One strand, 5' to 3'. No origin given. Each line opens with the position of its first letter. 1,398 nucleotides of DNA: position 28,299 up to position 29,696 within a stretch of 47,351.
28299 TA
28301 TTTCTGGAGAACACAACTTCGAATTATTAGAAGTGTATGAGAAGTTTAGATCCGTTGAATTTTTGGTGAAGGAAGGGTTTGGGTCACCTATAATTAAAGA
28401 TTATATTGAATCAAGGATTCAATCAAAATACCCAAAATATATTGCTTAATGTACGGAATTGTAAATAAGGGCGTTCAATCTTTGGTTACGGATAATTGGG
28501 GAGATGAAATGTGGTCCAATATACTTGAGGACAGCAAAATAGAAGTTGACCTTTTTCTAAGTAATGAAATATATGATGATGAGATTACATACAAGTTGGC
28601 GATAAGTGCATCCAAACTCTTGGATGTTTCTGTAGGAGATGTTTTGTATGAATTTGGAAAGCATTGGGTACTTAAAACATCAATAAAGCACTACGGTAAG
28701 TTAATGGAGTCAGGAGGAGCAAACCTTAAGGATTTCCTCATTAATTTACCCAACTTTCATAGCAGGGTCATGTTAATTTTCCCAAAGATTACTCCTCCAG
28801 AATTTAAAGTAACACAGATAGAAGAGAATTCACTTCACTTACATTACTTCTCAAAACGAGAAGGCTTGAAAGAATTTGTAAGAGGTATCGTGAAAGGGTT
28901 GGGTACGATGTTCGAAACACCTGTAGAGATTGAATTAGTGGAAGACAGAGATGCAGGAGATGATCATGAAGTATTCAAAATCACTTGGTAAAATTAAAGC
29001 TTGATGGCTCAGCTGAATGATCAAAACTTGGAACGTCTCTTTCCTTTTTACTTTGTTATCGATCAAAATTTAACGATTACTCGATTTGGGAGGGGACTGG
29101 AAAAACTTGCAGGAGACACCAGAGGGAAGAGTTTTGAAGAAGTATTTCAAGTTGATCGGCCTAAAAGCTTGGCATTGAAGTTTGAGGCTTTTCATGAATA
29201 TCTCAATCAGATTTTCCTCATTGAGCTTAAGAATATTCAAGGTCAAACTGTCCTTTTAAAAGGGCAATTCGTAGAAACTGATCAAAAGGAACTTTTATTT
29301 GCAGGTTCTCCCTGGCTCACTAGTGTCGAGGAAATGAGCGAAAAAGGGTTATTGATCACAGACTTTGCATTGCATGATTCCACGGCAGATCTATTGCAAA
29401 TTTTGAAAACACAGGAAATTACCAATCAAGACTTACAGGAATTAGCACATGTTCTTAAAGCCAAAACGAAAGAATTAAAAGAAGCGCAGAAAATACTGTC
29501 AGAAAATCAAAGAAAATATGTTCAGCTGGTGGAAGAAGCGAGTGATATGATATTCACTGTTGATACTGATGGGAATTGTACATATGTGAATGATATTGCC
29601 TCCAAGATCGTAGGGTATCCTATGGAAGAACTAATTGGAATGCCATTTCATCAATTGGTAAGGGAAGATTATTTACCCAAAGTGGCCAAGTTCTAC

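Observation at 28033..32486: sGC-like H-NOX heme sensor plus HNOBA-containing hybrid histidine kinase embedded in a Bacteroidota EPS locus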

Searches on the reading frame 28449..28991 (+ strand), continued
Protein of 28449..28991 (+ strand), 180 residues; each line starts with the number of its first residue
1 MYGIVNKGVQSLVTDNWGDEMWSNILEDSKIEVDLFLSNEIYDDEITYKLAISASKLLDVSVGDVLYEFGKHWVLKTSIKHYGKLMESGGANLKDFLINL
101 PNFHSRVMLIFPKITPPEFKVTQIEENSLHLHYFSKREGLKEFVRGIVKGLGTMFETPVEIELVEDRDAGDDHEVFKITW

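Call 19: search_protein_families(library=pfam, proteins=[L039:7322-8668:+, L039:8838-9977:+, L039:10547-14422:+, L039:6250-6636:-, L039:6657-7025:-, L015:9579-10016:+, L015:10546-12867:+, L015:12898-13218:+, L015:13234-13959:+, L004:10547-13549:+], max_evalue=0.0001)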
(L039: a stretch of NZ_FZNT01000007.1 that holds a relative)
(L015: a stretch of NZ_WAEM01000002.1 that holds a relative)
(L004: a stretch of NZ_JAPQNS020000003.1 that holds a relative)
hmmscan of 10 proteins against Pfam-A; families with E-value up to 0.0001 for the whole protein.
L039:7322-8668:+ (448 aa): 6 families
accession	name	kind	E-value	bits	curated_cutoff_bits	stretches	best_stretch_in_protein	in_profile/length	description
PF00158.32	Sigma54_activat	-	8e-68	227.8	20.2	1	146-312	1-167/168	Sigma-54 interaction domain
PF14532.12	Sigma54_activ_2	-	1.5e-22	80.8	25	1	147-317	1-138/138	Sigma-54 interaction domain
PF00072.30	Response_reg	-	1.1e-20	74.2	30.2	1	6-111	1-106/111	Response regulator receiver domain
PF25601.1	AAA_lid_14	-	3.5e-20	72.1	27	1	318-388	1-71/87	AAA+ ATPase lid domain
PF07728.20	AAA_5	-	2.3e-07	31.3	22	1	172-288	4-123/139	AAA domain (dynein-related subfamily)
PF07724.20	AAA_2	-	2.4e-06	28.1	27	1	167-290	3-126/166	AAA domain (Cdc48 subfamily)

L039:8838-9977:+ (379 aa): 2 families
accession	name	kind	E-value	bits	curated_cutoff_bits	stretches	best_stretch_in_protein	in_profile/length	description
PF08495.15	FIST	-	1.3e-41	143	23.2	1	28-218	1-189/189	FIST N domain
PF10442.14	FIST_C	-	1.2e-36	126.2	28.5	1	220-357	1-131/131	FIST C domain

L039:10547-14422:+ (1291 aa): 11 families
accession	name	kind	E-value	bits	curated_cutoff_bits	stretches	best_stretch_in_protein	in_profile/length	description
PF13426.13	PAS_9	-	8.2e-39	132.5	27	2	283-385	2-102/103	PAS domain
PF08448.16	PAS_4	-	5.1e-32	110.8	23.1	2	666-771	3-108/110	PAS fold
PF00072.30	Response_reg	-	1.2e-29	103.2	30.2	1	1044-1151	1-107/111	Response regulator receiver domain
PF02518.31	HATPase_c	-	3.8e-26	92.1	26.4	1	904-1018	1-109/111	Histidine kinase-, DNA gyrase B-, and HSP90-like ATPase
PF00989.32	PAS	-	1.1e-25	90.3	22.6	2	273-383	2-112/113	PAS fold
PF00512.31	HisKA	-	8.8e-23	80.6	26.9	1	792-856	2-66/66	His Kinase A (phospho-acceptor) domain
PF07701.20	HNOBA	-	3e-22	79.6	23.4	2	80-167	110-193/216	Heme NO binding associated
PF08447.18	PAS_3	-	8.5e-21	74.5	25.6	2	681-764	2-88/89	PAS fold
PF13188.13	PAS_8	-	8.6e-19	67.2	21.8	0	273-319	2-45/65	PAS domain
PF12860.13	PAS_7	-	6.1e-09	36.5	27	0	405-434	1-30/115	PAS fold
PF01627.28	Hpt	-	2.6e-06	28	24.6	1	1199-1255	2-60/84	Hpt domain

L039:6250-6636:- (128 aa): 1 family
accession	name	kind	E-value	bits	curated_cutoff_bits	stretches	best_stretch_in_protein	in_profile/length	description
PF00072.30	Response_reg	-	2.1e-29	102.3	30.2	1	5-115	1-110/111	Response regulator receiver domain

L039:6657-7025:- (122 aa): 1 family
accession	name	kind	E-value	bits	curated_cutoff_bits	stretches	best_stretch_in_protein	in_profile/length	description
PF01627.28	Hpt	-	8.7e-07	29.5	24.6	1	34-113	2-77/84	Hpt domain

L015:9579-10016:+ (145 aa): 1 family
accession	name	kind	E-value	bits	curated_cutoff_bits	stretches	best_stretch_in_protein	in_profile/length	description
PF00072.30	Response_reg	-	4.2e-19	69.2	30.2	1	7-122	1-110/111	Response regulator receiver domain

L015:10546-12867:+ (773 aa): 10 families
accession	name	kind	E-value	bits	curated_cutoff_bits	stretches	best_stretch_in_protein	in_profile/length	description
PF13426.13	PAS_9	-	2.7e-25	89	27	3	177-279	2-102/103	PAS domain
PF02518.31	HATPase_c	-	1.6e-23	83.7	26.4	1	665-771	2-109/111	Histidine kinase-, DNA gyrase B-, and HSP90-like ATPase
PF13188.13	PAS_8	-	5e-22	77.4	21.8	2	293-342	1-49/65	PAS domain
PF00989.32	PAS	-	4.6e-21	75.4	22.6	2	422-529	1-108/113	PAS fold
PF07701.20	HNOBA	-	3.3e-20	73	23.4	2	6-78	3-75/216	Heme NO binding associated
PF08448.16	PAS_4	-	4.7e-13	49.8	23.1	0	178-282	7-109/110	PAS fold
PF00512.31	HisKA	-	1e-09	38.7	26.9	1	559-624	3-65/66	His Kinase A (phospho-acceptor) domain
PF12860.13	PAS_7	-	1.3e-09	38.6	27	0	301-411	3-111/115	PAS fold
PF14501.12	HATPase_c_5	-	1.5e-07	31.7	22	1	668-762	5-92/102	GHKL domain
PF13581.12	HATPase_c_2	-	7.2e-05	23.2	27.4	0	679-748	42-111/127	Histidine kinase-like ATPase domain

L015:12898-13218:+ (106 aa): 1 family
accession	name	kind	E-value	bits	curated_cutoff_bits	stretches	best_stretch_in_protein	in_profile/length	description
PF01627.28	Hpt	-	9.2e-05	23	24.6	0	24-89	2-67/84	Hpt domain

L015:13234-13959:+ (241 aa): 2 families
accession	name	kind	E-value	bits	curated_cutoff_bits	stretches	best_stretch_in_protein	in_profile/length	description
PF00072.30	Response_reg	-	2.5e-18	66.7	30.2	1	5-109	2-108/111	Response regulator receiver domain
PF04397.21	LytTR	-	4.6e-16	59.3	22.6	1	149-238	2-97/98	LytTr DNA-binding domain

L004:10547-13549:+ (1000 aa): 11 families
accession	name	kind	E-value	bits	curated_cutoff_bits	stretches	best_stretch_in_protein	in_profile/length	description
PF13426.13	PAS_9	-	4e-53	178.4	27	3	406-508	2-102/103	PAS domain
PF00989.32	PAS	-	1.5e-38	131.8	22.6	3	651-762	1-113/113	PAS fold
PF08448.16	PAS_4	-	4.1e-33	114.3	23.1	3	659-766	3-109/110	PAS fold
PF13188.13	PAS_8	-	3.9e-25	87.3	21.8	1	651-701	1-48/65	PAS domain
PF02518.31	HATPase_c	-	5.6e-25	88.4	26.4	1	893-999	2-109/111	Histidine kinase-, DNA gyrase B-, and HSP90-like ATPase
PF08447.18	PAS_3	-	7.7e-24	84.2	25.6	3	420-500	4-85/89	PAS fold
PF07701.20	HNOBA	-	6.7e-17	62.1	23.4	2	9-62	4-58/216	Heme NO binding associated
PF12860.13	PAS_7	-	7.5e-11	42.6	27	0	530-561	3-34/115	PAS fold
PF00512.31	HisKA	-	8e-09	35.9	26.9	1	788-852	4-65/66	His Kinase A (phospho-acceptor) domain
PF14501.12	HATPase_c_5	-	6.1e-08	32.9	22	1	898-986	7-91/102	GHKL domain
PF24990.1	PAS_13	-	2e-05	25.4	27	0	408-526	3-94/143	ERT1/acuK family PAS domain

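Call 43: find_encoding_contigs(protein=P0002, flank=10000, max_places=4)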
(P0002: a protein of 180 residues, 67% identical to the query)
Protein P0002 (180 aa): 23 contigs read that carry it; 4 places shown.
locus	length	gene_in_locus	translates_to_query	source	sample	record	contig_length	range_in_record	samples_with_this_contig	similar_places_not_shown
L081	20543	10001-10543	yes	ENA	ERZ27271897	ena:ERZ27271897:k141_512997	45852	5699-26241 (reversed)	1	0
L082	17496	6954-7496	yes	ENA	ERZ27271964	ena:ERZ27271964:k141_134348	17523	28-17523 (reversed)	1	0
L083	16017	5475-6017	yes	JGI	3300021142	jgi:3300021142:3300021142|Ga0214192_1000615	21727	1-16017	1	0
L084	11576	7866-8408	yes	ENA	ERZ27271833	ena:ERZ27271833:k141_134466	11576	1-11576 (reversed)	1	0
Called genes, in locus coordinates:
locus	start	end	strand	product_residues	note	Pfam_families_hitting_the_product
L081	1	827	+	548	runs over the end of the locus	PF25596:CPSase_L_D1, PF02222:ATP-grasp (weak), PF02786:CPSase_L_D2, PF02787:CPSase_L_D3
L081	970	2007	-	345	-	PF00515:TPR_1 (faint), PF07719:TPR_2 (faint), PF13428:TPR_14 (faint), PF13432:TPR_16 (faint), PF13414:TPR_11 (faint), PF14559:TPR_19 (faint), PF13431:TPR_17 (faint)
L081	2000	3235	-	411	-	PF06245:DUF1015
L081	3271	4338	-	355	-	PF00266:Aminotran_5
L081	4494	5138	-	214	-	PF04367:DUF502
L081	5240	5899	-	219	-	-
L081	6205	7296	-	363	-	PF00534:Glycos_transf_1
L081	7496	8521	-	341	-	PF04245:NA37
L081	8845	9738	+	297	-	-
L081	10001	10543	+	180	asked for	PF07700:HNOB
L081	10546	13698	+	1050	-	PF07701:HNOBA, PF00989:PAS, PF13426:PAS_9, PF08447:PAS_3, PF08448:PAS_4, PF00512:HisKA, PF02518:HATPase_c, PF00072:Response_reg, +3 more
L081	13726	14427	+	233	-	PF00072:Response_reg, PF04397:LytTR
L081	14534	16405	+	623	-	PF00005:ABC_tran, PF00006:ATP-synt_ab (faint), PF02463:SMC_N (faint), PF03193:RsgA_GTPase (faint), PF13304:AAA_21 (faint), PF12848:ABC_tran_Xtn, PF00005:ABC_tran, PF16326:ABC_tran_CTD, +1 more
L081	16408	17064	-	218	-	PF01135:PCMT, PF00398:RrnaAD (weak)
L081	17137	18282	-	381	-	PF06965:Na_H_antiport_1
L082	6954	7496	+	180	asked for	PF07700:HNOB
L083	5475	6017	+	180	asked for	PF07700:HNOB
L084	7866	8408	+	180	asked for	PF07700:HNOB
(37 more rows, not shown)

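Call 44: find_encoding_contigs(protein=P0005, flank=10000, max_places=3)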
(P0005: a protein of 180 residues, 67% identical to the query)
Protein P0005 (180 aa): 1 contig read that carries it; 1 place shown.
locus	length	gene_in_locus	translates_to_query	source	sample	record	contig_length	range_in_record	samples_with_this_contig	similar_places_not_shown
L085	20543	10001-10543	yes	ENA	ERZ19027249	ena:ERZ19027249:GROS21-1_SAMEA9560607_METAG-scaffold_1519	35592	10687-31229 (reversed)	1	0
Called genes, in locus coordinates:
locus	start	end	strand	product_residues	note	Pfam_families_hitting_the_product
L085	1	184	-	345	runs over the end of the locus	PF00515:TPR_1 (faint), PF07719:TPR_2 (faint), PF13428:TPR_14 (faint), PF13432:TPR_16 (faint), PF13414:TPR_11 (faint), PF14559:TPR_19 (faint), PF13431:TPR_17 (faint)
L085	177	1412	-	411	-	PF06245:DUF1015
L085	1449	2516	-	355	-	PF00266:Aminotran_5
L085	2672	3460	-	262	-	PF04367:DUF502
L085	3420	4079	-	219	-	-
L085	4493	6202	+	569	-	PF14903:WG_beta_rep (faint)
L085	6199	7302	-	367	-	PF00534:Glycos_transf_1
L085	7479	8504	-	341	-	PF04245:NA37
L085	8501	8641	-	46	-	-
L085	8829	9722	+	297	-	-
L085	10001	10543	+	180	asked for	PF07700:HNOB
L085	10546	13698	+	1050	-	PF07701:HNOBA, PF00989:PAS, PF13426:PAS_9, PF08447:PAS_3, PF00512:HisKA, PF02518:HATPase_c, PF00072:Response_reg, PF01627:Hpt, +3 more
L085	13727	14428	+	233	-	PF00072:Response_reg, PF04397:LytTR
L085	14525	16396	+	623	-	PF00005:ABC_tran, PF00006:ATP-synt_ab (faint), PF02463:SMC_N (faint), PF13304:AAA_21 (faint), PF12848:ABC_tran_Xtn, PF00005:ABC_tran, PF16326:ABC_tran_CTD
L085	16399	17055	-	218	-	PF01135:PCMT, PF13847:Methyltransf_31 (faint), PF00398:RrnaAD (weak)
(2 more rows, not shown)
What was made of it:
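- The closest H-NOX relatives (67% identity) pair with a LytTR regulator (calls 43, 44).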

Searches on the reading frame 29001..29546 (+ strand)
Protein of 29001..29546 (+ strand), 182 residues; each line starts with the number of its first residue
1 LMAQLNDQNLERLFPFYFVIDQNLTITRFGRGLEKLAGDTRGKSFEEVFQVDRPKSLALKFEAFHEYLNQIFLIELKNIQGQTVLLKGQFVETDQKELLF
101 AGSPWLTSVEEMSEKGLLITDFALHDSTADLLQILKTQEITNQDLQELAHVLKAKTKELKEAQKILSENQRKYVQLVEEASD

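Call 10: search_solved_structures(query=window:29001-29546:+, max_evalue=0.01, show_alignments=4)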
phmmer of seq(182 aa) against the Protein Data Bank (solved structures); distinct sequences matched with E-value up to 0.01: 8.
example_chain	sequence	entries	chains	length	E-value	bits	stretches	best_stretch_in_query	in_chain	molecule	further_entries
6pas_A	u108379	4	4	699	1.3e-15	61.1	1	12-176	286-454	Soluble guanylyl cyclase alpha-1 subunit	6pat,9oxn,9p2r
6jt0_A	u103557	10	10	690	9.9e-15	58.3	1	12-176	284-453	Guanylate cyclase soluble subunit alpha-1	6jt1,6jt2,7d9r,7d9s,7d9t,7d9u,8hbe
2p04_A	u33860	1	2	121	4.1e-13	53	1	5-117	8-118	signal transduction histidine kinase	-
2p08_A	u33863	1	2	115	4.1e-13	53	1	6-117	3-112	signal transduction histidine kinase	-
4gj4_A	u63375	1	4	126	9.2e-12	48.6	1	11-121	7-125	Soluble guanylyl cyclase alpha-1 subunit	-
6jt0_B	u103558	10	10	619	7.4e-09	39.2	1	11-157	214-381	Guanylate cyclase soluble subunit beta-1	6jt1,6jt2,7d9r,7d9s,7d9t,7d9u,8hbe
9oxn_B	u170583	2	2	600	7.9e-09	39.1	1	11-159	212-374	Guanylate cyclase soluble subunit beta-1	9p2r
6pas_B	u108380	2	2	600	8.2e-09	39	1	11-159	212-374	Soluble guanylyl cyclase beta-1 subunit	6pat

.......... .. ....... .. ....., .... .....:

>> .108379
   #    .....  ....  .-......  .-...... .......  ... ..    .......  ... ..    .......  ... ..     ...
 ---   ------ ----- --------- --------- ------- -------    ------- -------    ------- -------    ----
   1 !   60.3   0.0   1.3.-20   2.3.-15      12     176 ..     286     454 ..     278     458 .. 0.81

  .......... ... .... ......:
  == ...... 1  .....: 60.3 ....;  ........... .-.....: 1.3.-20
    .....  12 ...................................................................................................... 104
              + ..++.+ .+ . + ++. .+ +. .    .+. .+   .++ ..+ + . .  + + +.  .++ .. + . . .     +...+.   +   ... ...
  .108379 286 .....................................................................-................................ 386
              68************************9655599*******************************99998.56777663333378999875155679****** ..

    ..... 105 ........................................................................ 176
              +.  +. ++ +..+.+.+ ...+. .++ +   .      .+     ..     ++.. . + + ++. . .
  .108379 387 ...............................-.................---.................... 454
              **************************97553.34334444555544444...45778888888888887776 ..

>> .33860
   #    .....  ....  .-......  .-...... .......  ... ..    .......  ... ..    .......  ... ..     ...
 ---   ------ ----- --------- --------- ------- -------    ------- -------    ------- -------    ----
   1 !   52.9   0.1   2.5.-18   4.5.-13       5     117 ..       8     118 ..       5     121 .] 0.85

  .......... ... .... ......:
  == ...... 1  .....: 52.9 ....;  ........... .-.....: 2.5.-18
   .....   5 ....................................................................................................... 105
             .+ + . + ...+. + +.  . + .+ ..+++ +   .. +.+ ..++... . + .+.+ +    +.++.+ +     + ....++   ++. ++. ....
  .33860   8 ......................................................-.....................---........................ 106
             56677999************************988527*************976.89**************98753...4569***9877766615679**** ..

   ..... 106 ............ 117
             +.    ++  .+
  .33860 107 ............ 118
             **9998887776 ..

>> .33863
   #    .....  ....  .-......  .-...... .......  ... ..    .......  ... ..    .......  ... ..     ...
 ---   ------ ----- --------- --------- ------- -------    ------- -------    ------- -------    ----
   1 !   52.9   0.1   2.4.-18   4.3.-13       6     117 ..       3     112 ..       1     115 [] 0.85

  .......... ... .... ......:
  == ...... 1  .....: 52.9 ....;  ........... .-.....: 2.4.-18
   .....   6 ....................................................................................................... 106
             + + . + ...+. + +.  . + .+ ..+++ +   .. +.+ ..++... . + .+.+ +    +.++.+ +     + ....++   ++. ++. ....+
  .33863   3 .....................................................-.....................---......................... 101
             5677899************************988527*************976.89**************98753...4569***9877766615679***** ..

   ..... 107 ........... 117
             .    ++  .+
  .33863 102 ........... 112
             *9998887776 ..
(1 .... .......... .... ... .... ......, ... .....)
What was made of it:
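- On HNOBA-containing sensor kinase partnered with H-NOX (Nostoc type): Hits to 2P04 and to sGC alpha1/beta1 (call 10).
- Checked: The N-terminus also hits sGC alpha1 PAS+coiled coil (1e-15) and the Nostoc punctiforme kinase H-NOXA domain 2P04 (4e-13) (call 10).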

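Call 57: search_protein_families(library=pfam, proteins=[window:29001-29546:+], max_evalue=0.1)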
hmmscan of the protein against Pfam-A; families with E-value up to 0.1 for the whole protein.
seq(182 aa): 2 families
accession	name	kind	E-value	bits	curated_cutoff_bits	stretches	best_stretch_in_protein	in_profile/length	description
PF07701.20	HNOBA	-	2.8e-29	102.6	23.4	2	81-177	111-204/216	Heme NO binding associated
PF04949.18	Transcrip_act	-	0.016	15.5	27.5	1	130-178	80-128/154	Transcriptional activator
